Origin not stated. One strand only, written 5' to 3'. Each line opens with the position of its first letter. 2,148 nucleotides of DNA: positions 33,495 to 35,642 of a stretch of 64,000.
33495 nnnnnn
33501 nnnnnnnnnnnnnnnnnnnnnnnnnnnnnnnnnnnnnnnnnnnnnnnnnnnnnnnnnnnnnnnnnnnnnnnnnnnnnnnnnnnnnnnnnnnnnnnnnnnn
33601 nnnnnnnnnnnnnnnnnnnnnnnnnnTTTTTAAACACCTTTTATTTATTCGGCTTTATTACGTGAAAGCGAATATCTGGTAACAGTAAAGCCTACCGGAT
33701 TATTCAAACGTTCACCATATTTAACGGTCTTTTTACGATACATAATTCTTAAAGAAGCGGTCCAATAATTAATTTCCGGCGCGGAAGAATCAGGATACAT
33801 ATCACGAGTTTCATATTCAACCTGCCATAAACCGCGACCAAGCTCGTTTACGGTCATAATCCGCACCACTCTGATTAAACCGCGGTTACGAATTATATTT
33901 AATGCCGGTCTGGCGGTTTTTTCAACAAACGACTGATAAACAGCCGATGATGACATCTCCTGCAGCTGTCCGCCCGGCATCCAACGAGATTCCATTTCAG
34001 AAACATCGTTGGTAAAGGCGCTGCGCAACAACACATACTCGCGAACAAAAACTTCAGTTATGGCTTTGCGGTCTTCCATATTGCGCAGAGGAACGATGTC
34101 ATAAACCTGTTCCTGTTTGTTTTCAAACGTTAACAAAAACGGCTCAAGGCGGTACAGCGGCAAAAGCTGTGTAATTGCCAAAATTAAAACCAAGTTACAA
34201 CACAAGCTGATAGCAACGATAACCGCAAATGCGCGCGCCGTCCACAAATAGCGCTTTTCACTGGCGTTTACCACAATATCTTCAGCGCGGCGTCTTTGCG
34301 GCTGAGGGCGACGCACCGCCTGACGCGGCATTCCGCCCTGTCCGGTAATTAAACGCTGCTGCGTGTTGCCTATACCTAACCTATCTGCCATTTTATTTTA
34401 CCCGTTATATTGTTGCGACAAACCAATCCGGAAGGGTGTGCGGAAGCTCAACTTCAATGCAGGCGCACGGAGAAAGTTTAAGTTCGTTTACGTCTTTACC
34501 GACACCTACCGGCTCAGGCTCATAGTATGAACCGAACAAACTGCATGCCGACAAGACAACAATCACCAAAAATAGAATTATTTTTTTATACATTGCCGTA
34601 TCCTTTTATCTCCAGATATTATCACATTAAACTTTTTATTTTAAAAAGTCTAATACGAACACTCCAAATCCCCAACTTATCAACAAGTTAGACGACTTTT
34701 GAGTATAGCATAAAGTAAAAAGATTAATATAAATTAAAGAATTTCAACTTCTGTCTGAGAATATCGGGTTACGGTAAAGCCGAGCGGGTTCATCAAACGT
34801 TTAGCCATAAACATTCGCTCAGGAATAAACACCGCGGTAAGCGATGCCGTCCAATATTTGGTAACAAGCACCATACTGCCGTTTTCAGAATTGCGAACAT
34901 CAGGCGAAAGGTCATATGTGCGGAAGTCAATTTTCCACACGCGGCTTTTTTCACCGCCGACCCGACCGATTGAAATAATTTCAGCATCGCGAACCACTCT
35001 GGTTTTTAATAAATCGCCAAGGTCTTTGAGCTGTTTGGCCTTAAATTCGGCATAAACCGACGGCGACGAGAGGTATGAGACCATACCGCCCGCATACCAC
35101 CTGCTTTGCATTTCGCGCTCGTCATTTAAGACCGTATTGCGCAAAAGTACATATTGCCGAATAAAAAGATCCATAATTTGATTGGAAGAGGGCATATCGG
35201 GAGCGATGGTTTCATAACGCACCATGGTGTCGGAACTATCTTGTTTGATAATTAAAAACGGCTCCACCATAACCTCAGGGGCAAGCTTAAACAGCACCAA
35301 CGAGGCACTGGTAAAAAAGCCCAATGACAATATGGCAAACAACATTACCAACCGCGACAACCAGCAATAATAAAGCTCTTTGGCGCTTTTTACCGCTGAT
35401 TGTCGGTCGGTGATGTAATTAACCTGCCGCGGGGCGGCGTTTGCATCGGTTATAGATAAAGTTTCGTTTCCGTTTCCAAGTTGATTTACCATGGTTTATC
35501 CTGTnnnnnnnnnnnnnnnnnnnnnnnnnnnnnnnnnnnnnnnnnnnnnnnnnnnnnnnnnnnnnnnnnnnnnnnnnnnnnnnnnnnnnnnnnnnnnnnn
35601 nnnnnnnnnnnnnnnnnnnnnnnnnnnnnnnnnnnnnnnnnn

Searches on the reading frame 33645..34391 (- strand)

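Call 10: search_protein_families(library=pfam, proteins=[window:33645-34391:-], max_evalue=0.01)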
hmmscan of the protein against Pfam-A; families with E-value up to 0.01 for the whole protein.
window:33645-34391:- (248 aa): 1 family
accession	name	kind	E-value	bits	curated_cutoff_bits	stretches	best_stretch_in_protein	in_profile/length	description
PF04335.19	VirB8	-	5.3e-21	75.9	23.2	1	52-244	17-212/213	VirB8 protein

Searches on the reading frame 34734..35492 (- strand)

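Call 10: search_protein_families(library=pfam, proteins=[window:34734-35492:-], max_evalue=0.01)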
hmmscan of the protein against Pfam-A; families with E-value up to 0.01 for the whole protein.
window:34734-35492:- (252 aa): 1 family
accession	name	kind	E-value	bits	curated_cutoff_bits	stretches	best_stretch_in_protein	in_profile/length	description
PF04335.19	VirB8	-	1.7e-14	54.6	23.2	1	48-248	19-212/213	VirB8 protein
